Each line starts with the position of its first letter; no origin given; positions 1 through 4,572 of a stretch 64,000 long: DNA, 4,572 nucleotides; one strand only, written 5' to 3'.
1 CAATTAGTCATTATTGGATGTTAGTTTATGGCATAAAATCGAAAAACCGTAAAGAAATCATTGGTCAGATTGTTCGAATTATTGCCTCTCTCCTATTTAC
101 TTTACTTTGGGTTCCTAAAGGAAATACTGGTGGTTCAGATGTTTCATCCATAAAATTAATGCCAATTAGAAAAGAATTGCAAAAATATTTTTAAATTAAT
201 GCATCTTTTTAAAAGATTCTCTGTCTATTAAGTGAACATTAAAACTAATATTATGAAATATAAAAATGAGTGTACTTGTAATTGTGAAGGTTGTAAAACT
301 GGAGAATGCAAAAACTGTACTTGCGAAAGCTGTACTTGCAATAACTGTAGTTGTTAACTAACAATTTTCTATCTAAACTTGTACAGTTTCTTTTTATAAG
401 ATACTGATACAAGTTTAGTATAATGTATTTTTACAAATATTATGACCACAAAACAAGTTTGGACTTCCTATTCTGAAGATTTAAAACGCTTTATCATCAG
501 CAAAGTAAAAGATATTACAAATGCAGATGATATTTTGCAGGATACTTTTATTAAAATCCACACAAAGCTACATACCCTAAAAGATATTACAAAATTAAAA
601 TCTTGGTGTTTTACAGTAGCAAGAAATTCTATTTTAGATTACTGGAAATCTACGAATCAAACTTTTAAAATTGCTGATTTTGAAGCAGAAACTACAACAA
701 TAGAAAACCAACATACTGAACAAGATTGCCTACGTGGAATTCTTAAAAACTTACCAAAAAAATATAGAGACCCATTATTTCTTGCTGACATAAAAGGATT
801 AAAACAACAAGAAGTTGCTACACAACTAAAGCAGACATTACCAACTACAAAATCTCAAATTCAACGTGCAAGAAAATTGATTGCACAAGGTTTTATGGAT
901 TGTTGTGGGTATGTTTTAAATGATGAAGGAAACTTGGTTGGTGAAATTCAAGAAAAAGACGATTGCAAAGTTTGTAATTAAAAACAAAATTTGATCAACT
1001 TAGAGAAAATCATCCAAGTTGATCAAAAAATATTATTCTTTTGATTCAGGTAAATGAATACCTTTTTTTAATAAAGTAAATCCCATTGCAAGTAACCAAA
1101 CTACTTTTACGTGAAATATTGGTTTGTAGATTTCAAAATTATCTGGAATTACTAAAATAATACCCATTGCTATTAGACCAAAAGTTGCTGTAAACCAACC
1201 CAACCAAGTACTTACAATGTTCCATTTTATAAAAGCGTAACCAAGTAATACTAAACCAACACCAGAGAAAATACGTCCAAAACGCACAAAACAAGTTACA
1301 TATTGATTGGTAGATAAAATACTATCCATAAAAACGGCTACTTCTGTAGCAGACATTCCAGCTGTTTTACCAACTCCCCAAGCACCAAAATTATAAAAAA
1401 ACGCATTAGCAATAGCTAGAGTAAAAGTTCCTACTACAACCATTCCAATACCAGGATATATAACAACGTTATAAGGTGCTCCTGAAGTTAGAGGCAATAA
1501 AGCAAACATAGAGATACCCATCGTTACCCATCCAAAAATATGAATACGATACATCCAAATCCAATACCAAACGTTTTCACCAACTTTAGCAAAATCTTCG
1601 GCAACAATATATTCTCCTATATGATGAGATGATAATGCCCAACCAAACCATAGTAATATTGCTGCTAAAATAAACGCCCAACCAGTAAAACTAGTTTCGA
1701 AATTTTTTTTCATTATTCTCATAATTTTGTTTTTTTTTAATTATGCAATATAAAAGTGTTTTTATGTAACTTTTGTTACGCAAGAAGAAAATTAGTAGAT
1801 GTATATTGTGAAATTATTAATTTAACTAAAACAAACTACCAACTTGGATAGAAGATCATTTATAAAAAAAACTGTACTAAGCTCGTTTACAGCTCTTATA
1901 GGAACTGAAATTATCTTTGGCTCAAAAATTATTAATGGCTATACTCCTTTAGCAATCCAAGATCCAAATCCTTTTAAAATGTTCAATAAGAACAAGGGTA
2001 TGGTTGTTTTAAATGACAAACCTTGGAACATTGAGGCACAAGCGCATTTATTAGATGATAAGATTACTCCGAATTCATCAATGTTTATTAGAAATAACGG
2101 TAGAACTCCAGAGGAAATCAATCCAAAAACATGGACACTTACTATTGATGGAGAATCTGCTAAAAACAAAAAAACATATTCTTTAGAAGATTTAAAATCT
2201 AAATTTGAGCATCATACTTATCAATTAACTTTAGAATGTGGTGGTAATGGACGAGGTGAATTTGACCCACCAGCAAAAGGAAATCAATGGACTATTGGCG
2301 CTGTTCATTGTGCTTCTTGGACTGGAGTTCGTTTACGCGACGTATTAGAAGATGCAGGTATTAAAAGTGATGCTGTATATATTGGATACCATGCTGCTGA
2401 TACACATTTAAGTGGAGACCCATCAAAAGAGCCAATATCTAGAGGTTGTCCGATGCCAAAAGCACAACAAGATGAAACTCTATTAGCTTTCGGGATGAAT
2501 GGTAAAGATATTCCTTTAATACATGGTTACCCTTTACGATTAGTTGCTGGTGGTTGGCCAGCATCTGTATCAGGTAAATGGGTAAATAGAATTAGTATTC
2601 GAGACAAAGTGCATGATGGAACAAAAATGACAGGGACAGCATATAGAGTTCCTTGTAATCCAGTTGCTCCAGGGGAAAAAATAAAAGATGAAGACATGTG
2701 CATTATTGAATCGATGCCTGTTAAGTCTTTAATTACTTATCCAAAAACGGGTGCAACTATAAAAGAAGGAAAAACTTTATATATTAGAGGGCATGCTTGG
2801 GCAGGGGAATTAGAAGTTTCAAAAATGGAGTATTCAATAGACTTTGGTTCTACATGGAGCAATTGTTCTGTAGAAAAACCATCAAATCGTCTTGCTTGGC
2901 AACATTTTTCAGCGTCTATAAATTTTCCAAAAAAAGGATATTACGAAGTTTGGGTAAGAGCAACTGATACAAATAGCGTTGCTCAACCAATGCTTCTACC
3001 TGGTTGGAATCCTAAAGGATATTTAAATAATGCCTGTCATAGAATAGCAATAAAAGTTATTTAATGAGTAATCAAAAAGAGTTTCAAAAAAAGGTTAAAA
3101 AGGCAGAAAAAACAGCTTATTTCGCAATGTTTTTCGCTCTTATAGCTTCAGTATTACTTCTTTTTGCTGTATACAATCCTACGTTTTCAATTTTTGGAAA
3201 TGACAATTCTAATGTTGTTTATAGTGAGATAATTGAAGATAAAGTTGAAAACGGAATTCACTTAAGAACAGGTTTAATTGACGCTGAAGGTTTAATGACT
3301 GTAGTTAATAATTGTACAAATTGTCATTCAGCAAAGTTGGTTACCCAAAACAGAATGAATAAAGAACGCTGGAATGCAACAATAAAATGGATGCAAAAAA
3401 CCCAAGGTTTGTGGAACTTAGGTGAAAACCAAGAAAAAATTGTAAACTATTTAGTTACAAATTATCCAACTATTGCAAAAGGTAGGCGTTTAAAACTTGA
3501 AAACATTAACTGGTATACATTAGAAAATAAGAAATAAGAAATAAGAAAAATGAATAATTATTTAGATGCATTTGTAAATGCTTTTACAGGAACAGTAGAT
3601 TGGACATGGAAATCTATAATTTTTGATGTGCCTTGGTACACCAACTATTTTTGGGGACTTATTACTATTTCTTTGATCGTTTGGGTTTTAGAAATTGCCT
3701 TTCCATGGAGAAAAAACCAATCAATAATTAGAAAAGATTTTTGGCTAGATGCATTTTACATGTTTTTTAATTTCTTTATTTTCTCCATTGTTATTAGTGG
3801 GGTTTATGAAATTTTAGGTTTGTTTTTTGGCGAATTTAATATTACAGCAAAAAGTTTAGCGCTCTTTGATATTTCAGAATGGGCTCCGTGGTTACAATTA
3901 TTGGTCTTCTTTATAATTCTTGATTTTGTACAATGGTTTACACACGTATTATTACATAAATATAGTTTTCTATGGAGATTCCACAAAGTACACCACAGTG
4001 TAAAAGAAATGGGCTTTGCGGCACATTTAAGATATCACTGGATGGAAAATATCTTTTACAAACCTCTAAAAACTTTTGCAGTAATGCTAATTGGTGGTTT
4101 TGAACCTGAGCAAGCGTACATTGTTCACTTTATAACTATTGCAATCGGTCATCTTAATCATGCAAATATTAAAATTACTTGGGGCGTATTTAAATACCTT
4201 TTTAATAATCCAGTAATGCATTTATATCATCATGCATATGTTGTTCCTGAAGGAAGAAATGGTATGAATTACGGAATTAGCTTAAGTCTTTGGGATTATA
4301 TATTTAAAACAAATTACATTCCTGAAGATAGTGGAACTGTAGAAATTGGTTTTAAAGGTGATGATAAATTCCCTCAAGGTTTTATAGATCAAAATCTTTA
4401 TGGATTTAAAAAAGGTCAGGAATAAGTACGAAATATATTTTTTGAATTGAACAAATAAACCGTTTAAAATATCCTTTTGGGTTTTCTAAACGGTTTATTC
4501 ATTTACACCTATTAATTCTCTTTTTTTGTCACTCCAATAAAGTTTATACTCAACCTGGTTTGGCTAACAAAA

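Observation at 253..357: Unannotated 34-aa metallothionein-like peptide (11 Cys) in a flavobacterium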

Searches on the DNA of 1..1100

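Call 74: search_rna_families(source=window, start=1, end=1100, threshold=evalue, max_evalue=1)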
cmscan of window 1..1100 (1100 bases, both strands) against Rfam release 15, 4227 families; matches with E-value up to 1: 4.
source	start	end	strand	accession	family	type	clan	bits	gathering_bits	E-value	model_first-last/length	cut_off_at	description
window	980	1040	-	RF03729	mir-2363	Gene; miRNA;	-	22.6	90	0.24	1-72/72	no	mir-2363 microRNA precursor family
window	358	427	-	RF03346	mir-881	Gene; miRNA;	-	20.7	70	0.55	1-78/78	no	mir-881 microRNA precursor family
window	780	848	-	RF01535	TB10Cs5H2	Gene; snRNA; snoRNA; HACA-box;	-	18.3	40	0.55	1-78/78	no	Trypanosomatid snoRNA TB10Cs5H2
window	373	418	-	RF00178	mir-24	Gene; miRNA;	-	17.4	50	0.92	15-57/69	no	mir-24 microRNA precursor family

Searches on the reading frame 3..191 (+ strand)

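Call 3: search_protein_families(library=pfam, proteins=[window:3-191:+], max_evalue=1)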
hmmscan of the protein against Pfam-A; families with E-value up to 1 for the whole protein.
window:3-191:+ (63 aa): 1 family
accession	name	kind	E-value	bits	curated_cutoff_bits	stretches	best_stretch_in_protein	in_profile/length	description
PF12487.13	DUF3703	-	2.9e-21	75.8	22.3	1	2-63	47-109/109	Protein of unknown function (DUF3703)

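Call 4: search_protein_families(library=ncbifam, proteins=[window:3-191:+], max_evalue=1)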
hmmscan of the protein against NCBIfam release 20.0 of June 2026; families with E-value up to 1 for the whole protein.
window:3-191:+ (63 aa): 0 families

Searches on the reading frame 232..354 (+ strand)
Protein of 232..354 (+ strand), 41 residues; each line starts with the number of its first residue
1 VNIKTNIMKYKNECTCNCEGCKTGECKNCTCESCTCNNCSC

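Call 3: search_protein_families(library=pfam, proteins=[window:253-354:+], max_evalue=1)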
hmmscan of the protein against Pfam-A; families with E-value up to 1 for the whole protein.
window:253-354:+ (34 aa): 0 families

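Call 4: search_protein_families(library=ncbifam, proteins=[window:253-354:+], max_evalue=1)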
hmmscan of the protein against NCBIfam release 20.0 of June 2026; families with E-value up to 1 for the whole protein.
window:253-354:+ (34 aa): 0 families

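Call 8: find_homologous_proteins(query=window:232-354:+, max_evalue=10)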
Query window:232-354:+: no candidate shares three 5-residue words with the query. No homologue found.

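Call 22: search_solved_structures(query=window:253-354:+, max_evalue=10, show_alignments=3)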
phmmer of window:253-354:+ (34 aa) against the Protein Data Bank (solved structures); distinct sequences matched with E-value up to 10: 2.
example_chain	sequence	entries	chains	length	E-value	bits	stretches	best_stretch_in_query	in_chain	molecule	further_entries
1x4v_A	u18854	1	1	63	1.7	12.6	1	8-32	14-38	Hypothetical protein LOC130617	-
8gxt_A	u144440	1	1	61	3.8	11.6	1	8-30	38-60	Antibacterial peptide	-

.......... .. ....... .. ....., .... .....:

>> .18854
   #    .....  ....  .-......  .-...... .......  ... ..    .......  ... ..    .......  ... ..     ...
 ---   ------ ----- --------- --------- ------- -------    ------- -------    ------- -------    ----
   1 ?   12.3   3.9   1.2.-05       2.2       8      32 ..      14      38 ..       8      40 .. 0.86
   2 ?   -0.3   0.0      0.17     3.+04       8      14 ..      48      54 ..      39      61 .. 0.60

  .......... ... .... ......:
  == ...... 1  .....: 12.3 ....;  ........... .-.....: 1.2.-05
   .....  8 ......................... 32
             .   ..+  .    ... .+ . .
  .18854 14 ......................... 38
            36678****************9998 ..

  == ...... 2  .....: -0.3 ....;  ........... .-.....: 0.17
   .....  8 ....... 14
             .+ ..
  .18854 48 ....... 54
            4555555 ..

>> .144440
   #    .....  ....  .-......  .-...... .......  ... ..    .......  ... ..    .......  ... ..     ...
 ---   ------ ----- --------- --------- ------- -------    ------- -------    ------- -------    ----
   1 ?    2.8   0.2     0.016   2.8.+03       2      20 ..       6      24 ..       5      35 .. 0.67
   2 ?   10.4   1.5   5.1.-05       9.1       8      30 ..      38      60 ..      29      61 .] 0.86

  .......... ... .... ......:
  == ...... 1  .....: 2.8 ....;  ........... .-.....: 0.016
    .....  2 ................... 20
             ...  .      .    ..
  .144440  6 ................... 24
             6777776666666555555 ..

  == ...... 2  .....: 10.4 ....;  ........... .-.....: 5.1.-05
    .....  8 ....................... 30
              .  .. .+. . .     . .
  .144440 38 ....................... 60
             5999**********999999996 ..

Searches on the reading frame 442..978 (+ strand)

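Call 3: search_protein_families(library=pfam, proteins=[window:442-978:+], max_evalue=1)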
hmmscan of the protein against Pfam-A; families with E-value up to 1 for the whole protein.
window:442-978:+ (179 aa): 6 families
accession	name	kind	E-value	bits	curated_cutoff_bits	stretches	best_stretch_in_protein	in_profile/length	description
PF04542.20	Sigma70_r2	-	6e-11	42.4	24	1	8-71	3-68/71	Sigma-70 region 2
PF08281.18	Sigma70_r4_2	-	1.9e-10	40.6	25.7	1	95-146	2-53/54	Sigma-70, region 4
PF06009.19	Laminin_II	-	0.021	15.3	33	1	97-148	57-107/138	Laminin Domain II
PF22510.1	FlhF_N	-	0.051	14.1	27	1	27-50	6-29/54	Flagellar biosynthesis protein FlhF, N domain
PF07638.17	Sigma70_ECF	-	0.051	13.9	21.1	1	95-149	128-181/185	ECF sigma factor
PF04545.22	Sigma70_r4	-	0.055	13.4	24.1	1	101-145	2-46/50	Sigma-70, region 4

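Call 4: search_protein_families(library=ncbifam, proteins=[window:442-978:+], max_evalue=1)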
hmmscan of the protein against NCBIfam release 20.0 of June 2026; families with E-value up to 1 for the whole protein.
window:442-978:+ (179 aa): 92 families (the best 25 are shown)
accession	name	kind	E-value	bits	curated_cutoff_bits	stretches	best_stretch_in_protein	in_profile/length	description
NF007215.0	PRK09637.1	equivalog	3.6e-48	163.9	212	1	1-178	1-181/181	RNA polymerase sigma factor SigZ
TIGR02959.1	SigZ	equivalog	2.7e-45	154.2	168.65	1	7-167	1-164/170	RNA polymerase sigma factor SigZ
TIGR02950.1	SigM_subfam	subfamily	3.9e-24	85.3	147.95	1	5-147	4-154/159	RNA polymerase sigma factor, SigM family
NF058625.1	sigma_PG0214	equivalog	6.8e-22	78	130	1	8-152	11-162/170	GFO_1088 family ECF-type sigma factor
NF007226.0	PRK09644.1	equivalog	8.9e-22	77.9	199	1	1-148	1-154/166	RNA polymerase sigma factor SigM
TIGR02985.1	Sig70_bacteroi1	subfamily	1.8e-20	73.8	126.4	1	4-148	4-159/162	RNA polymerase sigma-70 factor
TIGR02937.1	sigma70-ECF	superfamily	1e-19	70.8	42.9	1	5-148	5-162/165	sigma-70 family RNA polymerase sigma factor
TIGR02989.1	Sig-70_gvs1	subfamily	6.2e-19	68.5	124.55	1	5-148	5-155/158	RNA polymerase sigma-70 factor, Rhodopirellula/Verrucomicrobium family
NF006930.0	PRK09415.1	subfamily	9.7e-19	67.9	198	1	5-151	20-175/179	RNA polymerase factor sigma C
NF009170.0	PRK12517.1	subfamily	1e-17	64.2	197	1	8-148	30-173/188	RNA polymerase sigma factor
NF053879.1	RNAPolSigSigVBac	equivalog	3e-15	56.3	190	1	8-148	11-152/160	RNA polymerase sigma factor SigV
NF009198.0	PRK12546.1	equivalog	8.9e-15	54.9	270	1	11-149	17-159/188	RNA polymerase sigma factor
NF008891.0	PRK11924.1-5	subfamily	2.2e-14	53.9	259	1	5-149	7-161/171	RNA polymerase sigma factor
NF009171.0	PRK12518.1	equivalog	2.5e-14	53.5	208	1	6-149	32-182/191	RNA polymerase sigma factor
NF008888.0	PRK11922.1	equivalog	3.7e-14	52.9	204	1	7-158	36-203/231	RNA polymerase sigma factor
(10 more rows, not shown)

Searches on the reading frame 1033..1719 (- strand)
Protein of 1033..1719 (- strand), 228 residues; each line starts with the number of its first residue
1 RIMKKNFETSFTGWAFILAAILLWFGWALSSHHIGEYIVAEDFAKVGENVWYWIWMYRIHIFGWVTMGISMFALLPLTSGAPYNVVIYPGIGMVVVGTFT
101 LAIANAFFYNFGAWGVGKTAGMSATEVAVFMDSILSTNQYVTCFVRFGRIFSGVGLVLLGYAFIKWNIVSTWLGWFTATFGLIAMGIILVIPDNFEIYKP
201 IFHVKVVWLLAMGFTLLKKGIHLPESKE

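Call 3: search_protein_families(library=pfam, proteins=[window:1033-1719:-], max_evalue=1)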
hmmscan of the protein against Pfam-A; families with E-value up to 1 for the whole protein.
window:1033-1719:- (228 aa): 1 family
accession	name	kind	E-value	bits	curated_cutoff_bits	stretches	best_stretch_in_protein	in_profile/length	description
PF14329.11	DUF4386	-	0.02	15.2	27.6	1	12-220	2-210/210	Domain of unknown function (DUF4386)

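Call 4: search_protein_families(library=ncbifam, proteins=[window:1033-1719:-], max_evalue=1)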
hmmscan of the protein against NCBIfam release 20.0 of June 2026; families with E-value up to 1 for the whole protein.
window:1033-1719:- (228 aa): 1 family
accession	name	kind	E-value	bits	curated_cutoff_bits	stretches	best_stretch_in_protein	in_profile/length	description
NF007887.0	PRK10591.2-1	equivalog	0.66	10.1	144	1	153-198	26-73/101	hypothetical protein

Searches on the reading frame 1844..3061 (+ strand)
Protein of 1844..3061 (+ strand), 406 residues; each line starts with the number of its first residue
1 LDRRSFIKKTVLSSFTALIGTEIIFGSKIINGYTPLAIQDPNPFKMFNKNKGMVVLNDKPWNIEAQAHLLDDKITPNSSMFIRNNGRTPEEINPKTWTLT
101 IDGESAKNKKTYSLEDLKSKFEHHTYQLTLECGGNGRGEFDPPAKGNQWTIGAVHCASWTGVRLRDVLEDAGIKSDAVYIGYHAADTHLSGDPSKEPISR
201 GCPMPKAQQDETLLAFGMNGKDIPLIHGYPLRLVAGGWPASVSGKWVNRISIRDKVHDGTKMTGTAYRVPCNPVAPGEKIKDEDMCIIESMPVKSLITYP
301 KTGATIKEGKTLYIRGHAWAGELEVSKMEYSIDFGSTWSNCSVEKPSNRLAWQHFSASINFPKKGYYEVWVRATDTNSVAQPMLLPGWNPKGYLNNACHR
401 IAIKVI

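Call 3: search_protein_families(library=pfam, proteins=[window:1844-3061:+], max_evalue=1)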
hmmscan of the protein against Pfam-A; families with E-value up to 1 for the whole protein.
window:1844-3061:+ (406 aa): 4 families
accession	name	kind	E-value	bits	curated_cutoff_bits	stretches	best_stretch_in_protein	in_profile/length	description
PF00174.25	Oxidored_molyb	-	2.5e-50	170.8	24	1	86-259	2-167/169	Oxidoreductase molybdopterin binding domain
PF03404.22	Mo-co_dimer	-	5e-19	69.1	22.7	1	287-405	3-137/138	Mo-co oxidoreductase dimerisation domain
PF17957.7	Big_7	-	0.0038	18.3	24.1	1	297-336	5-43/70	Bacterial Ig domain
PF18981.6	InlK_D3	-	0.26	11.8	25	1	354-379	39-64/75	Internalin K domain (D3/D4)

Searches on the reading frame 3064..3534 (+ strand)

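Call 3: search_protein_families(library=pfam, proteins=[window:3064-3534:+], max_evalue=1)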
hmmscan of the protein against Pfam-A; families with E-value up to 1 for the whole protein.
window:3064-3534:+ (157 aa): 1 family
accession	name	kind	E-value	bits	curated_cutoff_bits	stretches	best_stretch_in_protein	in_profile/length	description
PF09098.15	Dehyd-heme_bind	-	0.0025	17.9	25.2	1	80-131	7-64/167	Quinohemoprotein amine dehydrogenase A, alpha subunit, haem binding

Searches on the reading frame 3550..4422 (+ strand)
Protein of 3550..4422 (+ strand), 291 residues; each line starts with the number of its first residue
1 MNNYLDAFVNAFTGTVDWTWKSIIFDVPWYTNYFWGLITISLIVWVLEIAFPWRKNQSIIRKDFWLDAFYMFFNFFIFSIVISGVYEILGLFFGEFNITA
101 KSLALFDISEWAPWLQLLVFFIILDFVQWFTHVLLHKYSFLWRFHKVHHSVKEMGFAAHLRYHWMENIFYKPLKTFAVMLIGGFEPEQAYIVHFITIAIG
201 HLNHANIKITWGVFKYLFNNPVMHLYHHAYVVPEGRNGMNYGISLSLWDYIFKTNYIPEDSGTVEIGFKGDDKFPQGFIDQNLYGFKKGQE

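Call 3: search_protein_families(library=pfam, proteins=[window:3550-4422:+], max_evalue=1)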
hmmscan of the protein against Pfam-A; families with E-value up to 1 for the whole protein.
window:3550-4422:+ (291 aa): 1 family
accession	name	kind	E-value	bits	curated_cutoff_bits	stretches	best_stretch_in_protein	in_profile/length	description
PF04116.19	FA_hydroxylase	-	6.5e-25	88.5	31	1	118-254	2-132/132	Fatty acid hydroxylase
